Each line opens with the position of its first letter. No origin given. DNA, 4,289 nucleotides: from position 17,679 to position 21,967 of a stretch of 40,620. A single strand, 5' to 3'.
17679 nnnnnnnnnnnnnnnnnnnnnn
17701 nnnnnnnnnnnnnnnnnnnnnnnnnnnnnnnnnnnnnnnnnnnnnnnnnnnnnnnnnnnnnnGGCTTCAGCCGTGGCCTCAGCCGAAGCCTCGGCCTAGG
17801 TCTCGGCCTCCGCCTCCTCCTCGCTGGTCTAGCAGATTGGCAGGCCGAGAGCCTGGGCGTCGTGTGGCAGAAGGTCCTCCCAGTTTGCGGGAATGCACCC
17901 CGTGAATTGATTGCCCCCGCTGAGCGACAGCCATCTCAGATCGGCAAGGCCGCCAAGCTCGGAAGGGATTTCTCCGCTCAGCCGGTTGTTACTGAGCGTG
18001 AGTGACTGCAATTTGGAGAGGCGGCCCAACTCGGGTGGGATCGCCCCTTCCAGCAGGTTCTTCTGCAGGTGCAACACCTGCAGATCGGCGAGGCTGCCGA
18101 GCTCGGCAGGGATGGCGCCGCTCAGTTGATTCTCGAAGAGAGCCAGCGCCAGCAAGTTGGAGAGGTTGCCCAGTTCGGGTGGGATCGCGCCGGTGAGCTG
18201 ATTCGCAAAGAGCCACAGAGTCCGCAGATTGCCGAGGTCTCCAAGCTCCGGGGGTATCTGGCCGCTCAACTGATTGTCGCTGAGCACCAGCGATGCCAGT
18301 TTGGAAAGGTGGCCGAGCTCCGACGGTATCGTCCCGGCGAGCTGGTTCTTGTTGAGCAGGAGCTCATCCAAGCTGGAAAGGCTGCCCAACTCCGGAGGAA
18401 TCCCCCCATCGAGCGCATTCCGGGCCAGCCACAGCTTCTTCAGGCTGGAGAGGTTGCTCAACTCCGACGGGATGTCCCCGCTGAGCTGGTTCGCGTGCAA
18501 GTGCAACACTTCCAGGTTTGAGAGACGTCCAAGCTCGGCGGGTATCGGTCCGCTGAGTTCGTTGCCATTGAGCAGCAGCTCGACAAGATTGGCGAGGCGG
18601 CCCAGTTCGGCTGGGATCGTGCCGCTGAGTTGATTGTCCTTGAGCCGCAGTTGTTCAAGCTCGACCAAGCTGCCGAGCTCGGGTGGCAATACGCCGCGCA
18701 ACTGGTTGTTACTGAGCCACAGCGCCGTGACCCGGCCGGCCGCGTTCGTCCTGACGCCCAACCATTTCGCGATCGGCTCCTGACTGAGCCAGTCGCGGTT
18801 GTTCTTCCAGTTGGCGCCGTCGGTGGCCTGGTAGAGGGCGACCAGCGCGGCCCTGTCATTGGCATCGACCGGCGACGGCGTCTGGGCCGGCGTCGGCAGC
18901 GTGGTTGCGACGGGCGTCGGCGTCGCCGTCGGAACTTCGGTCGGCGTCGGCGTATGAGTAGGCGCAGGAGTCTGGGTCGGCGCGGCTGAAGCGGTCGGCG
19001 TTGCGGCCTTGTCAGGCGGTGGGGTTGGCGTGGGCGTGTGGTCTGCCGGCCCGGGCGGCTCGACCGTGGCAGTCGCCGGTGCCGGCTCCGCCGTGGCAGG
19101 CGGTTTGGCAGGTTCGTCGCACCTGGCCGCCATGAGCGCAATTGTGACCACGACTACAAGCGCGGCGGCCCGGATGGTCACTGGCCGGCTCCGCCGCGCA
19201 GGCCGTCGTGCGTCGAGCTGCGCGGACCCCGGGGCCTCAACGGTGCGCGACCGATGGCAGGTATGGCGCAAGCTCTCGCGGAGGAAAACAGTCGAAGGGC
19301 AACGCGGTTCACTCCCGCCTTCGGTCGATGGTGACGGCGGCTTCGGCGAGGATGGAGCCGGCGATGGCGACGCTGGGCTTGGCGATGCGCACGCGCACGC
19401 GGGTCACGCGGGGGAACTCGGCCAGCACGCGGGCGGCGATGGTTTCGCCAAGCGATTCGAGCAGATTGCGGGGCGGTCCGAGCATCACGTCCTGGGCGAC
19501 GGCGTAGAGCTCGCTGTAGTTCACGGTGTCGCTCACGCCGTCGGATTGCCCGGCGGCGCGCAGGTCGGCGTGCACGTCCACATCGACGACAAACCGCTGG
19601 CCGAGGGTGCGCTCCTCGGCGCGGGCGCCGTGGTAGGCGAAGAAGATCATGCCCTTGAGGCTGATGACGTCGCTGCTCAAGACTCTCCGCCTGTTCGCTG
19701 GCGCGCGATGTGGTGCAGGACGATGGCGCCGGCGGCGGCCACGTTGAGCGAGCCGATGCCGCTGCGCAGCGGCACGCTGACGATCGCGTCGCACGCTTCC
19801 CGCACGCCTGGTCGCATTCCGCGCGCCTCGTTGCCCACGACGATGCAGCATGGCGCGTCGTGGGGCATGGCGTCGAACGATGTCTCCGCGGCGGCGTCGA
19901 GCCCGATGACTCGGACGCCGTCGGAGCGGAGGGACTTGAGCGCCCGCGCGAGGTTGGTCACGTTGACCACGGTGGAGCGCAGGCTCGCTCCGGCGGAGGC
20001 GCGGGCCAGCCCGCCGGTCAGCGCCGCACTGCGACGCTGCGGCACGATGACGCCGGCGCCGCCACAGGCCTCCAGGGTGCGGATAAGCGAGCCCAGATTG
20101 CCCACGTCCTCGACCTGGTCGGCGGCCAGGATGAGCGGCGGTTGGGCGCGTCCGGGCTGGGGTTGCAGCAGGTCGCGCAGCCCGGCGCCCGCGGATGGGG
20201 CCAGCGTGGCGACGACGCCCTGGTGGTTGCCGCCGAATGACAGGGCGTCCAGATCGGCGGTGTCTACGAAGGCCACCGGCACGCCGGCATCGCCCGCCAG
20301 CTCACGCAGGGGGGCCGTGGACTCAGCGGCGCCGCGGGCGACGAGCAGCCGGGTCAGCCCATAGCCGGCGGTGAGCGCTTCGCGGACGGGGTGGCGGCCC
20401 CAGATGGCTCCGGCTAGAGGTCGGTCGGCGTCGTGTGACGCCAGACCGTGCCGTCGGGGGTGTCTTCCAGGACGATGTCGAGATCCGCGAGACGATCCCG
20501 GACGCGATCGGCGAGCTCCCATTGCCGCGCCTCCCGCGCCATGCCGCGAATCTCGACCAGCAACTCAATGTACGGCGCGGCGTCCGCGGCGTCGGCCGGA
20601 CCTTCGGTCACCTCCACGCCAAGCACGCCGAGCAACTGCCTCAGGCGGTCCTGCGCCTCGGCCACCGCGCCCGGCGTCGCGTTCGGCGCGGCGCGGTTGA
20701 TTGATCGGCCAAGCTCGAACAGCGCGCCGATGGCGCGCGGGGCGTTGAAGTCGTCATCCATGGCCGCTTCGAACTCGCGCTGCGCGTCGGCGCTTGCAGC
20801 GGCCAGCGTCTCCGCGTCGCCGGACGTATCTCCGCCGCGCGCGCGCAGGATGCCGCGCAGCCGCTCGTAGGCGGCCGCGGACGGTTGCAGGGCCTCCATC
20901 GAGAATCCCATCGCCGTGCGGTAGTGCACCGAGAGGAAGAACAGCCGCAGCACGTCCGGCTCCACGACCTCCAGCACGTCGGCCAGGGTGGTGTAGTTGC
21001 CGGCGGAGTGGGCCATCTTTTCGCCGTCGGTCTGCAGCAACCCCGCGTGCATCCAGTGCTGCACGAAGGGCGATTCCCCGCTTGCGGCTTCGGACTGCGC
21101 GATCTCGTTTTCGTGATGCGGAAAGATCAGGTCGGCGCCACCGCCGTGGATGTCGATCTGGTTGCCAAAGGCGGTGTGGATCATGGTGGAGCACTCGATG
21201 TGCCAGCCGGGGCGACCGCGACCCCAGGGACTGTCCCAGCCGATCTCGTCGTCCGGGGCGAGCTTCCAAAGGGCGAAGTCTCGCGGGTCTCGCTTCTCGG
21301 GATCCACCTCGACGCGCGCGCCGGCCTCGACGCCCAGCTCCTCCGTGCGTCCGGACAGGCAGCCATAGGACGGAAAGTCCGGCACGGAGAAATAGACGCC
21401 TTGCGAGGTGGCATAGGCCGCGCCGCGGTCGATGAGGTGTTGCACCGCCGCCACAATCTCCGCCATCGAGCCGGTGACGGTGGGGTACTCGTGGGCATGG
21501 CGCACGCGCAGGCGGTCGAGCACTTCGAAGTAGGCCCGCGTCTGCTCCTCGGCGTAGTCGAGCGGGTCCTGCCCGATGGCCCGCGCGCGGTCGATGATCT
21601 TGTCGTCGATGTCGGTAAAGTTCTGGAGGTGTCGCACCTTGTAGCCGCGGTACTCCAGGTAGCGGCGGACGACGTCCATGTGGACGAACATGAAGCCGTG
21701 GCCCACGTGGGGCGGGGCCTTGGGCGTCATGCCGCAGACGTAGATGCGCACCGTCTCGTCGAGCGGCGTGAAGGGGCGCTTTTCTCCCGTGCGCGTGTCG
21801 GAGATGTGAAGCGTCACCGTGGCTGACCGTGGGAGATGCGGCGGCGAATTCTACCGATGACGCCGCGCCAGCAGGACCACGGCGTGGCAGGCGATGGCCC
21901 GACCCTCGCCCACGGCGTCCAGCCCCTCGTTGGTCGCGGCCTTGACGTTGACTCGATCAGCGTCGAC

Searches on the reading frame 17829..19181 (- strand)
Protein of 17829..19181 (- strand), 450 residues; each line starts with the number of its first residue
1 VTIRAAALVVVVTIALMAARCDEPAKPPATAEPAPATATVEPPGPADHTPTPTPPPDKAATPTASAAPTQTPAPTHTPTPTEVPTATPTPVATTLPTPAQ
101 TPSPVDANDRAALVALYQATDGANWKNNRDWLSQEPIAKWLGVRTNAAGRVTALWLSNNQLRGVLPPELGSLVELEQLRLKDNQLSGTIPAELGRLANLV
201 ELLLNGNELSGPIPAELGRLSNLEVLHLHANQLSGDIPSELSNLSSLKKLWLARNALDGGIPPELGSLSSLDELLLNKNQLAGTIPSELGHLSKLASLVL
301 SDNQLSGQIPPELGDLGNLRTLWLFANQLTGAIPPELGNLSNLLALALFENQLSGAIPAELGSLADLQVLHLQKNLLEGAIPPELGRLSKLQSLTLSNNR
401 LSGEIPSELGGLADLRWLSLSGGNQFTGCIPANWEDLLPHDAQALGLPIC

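Call 5: search_protein_families(library=pfam, proteins=[window:17829-19181:-], max_evalue=0.01)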
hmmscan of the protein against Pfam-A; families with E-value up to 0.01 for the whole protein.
window:17829-19181:- (450 aa): 9 families
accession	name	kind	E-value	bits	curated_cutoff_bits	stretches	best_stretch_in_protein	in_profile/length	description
PF00560.39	LRR_1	-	5.7e-38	121.2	20.6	1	390-412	1-23/23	Leucine Rich Repeat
PF13855.12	LRR_8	-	6e-25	87.2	27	5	387-425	23-60/61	Leucine rich repeat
PF12799.13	LRR_4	-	1.9e-24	85.5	27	5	222-257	2-39/44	Leucine Rich repeats (2 copies)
PF23598.1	LRR_14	-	1.7e-21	76.8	40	3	312-421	42-147/353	Leucine-rich repeat region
PF24141.1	LRR_ComC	-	7.5e-07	29.5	27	0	209-287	204-274/288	EGF-like domain-containing protein ComC LRR domain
PF23211.1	LRR_LRWD1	-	9.8e-07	29.1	28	0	375-420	27-71/190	Leucine-rich repeat and WD repeat-containing protein 1, LRR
PF25019.1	LRR_R13L1-DRL21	-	0.00025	21.4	27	0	270-323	70-123/127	R13L1/DRL21 LRRs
PF24758.1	LRR_At5g56370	-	0.00069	19.8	27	0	198-254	12-70/227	FBD-associated F-box protein At5g56370, LRR repeats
PF18016.8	SAM_3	-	0.0039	17.5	22.6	0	348-387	19-59/65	SAM domain (Sterile alpha motif)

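Call 6: search_protein_families(library=ncbifam, proteins=[window:17829-19181:-], max_evalue=0.01)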
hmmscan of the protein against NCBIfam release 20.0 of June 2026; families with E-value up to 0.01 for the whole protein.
window:17829-19181:- (450 aa): 5 families
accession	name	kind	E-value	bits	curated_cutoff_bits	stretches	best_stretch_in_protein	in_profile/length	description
NF041400.1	XopAE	equivalog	3.5e-25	88.9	600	2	261-424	11-172/478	type III secretion system effector XopAE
NF041381.1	XopAC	subfamily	1.4e-23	83.4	450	2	308-434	80-203/451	XopAC/AvrAC family type III secretion system effector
NF047464.1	FibnectbindLIC11051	equivalog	4.8e-21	74.9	1000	2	154-327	493-660/685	LIC_11051 family fibronectin-binding protein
NF033189.1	internalin_A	exception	2e-15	56.2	1600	1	151-431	143-399/799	class 1 internalin InlA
NF041351.1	XopL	equivalog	7.8e-12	44.7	500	1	214-426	67-260/497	type III secretion system leucine-rich repeat domain-containing effector XopL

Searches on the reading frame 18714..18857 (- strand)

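Call 20: search_protein_families(library=pfam, proteins=[window:18714-18857:-], max_evalue=10)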
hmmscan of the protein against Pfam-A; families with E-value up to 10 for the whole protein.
seq(48 aa): 1 family
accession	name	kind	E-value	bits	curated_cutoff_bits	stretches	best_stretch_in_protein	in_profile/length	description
PF18805.7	LRR_10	-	0.057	13.6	30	2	1-18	10-27/67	Leucine-rich repeat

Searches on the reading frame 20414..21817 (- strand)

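Call 12: search_protein_families(library=pfam, proteins=[window:20414-21817:-], max_evalue=0.001)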
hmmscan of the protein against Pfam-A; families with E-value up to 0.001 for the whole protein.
window:20414-21817:- (467 aa): 6 families
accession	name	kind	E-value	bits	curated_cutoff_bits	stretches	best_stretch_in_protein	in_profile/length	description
PF01406.26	tRNA-synt_1e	-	3.3e-106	355.5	27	1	21-312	8-298/301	tRNA synthetases class I (C) catalytic domain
PF09190.17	DALR_2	-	5.9e-16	59.2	22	1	348-401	1-55/57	DALR domain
PF09334.17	tRNA-synt_1g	-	4.4e-10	39.3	20.1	1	33-145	11-124/391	tRNA synthetases class I (M)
PF01921.24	tRNA-synt_1f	-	1.1e-09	38.2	27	1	260-325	275-340/360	tRNA synthetases class I (K)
PF00133.28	tRNA-synt_1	-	1.1e-08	34.7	22.7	1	222-303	330-411/414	tRNA synthetases class I (I, L, M and V)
PF23493.1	CysS_C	-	0.00068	20.1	23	1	420-460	11-51/51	Cysteinyl-tRNA ligase anticodon binding domain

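Call 72: search_protein_families(library=pfam, proteins=[L001:12897-14885:+, L079:15202-16920:+], max_evalue=0.1)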
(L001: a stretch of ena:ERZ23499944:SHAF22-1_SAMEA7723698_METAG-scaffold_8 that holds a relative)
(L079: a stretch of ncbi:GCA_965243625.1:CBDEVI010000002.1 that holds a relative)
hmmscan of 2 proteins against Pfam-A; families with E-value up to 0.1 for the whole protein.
L001:12897-14885:+ (662 aa): 4 families
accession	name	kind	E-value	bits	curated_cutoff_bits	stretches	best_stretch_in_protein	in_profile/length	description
PF00560.39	LRR_1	-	2.2e-14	50.9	20.6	1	398-420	1-23/23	Leucine Rich Repeat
PF13855.12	LRR_8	-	4.5e-12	46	27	2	327-385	3-61/61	Leucine rich repeat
PF23598.1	LRR_14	-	1.1e-08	34.7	40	1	393-464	43-108/353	Leucine-rich repeat region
PF12799.13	LRR_4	-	1.6e-06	28.6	27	1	398-433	2-36/44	Leucine Rich repeats (2 copies)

L079:15202-16920:+ (572 aa): 10 families
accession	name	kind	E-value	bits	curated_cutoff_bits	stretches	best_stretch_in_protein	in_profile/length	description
PF00560.39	LRR_1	-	1.7e-62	194.2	20.6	9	317-339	1-23/23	Leucine Rich Repeat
PF12799.13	LRR_4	-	1.4e-48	162.2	27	8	316-356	1-39/44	Leucine Rich repeats (2 copies)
PF23598.1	LRR_14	-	2.1e-44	152.1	40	6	188-324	14-147/353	Leucine-rich repeat region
PF13855.12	LRR_8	-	9e-40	134.7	27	9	293-352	2-61/61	Leucine rich repeat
PF23211.1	LRR_LRWD1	-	2e-10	41.2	28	2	354-424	31-98/190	Leucine-rich repeat and WD repeat-containing protein 1, LRR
PF24758.1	LRR_At5g56370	-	7.8e-10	39.2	27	1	312-372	7-69/227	FBD-associated F-box protein At5g56370, LRR repeats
PF13516.12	LRR_6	-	2.5e-07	30.7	23.4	0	315-330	2-17/24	Leucine Rich repeat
PF25013.1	LRR_Zer-1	-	1e-06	29.3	27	0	383-444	3-62/137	Zer-1-like, Leucine-rich repeats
PF24141.1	LRR_ComC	-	2.7e-06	27.7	27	0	194-285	189-273/288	EGF-like domain-containing protein ComC LRR domain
PF24048.1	LRR_NXF1-5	-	0.0002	21.4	30.5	0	196-239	80-123/142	NXF1/2/3/5 leucine-rich repeat domain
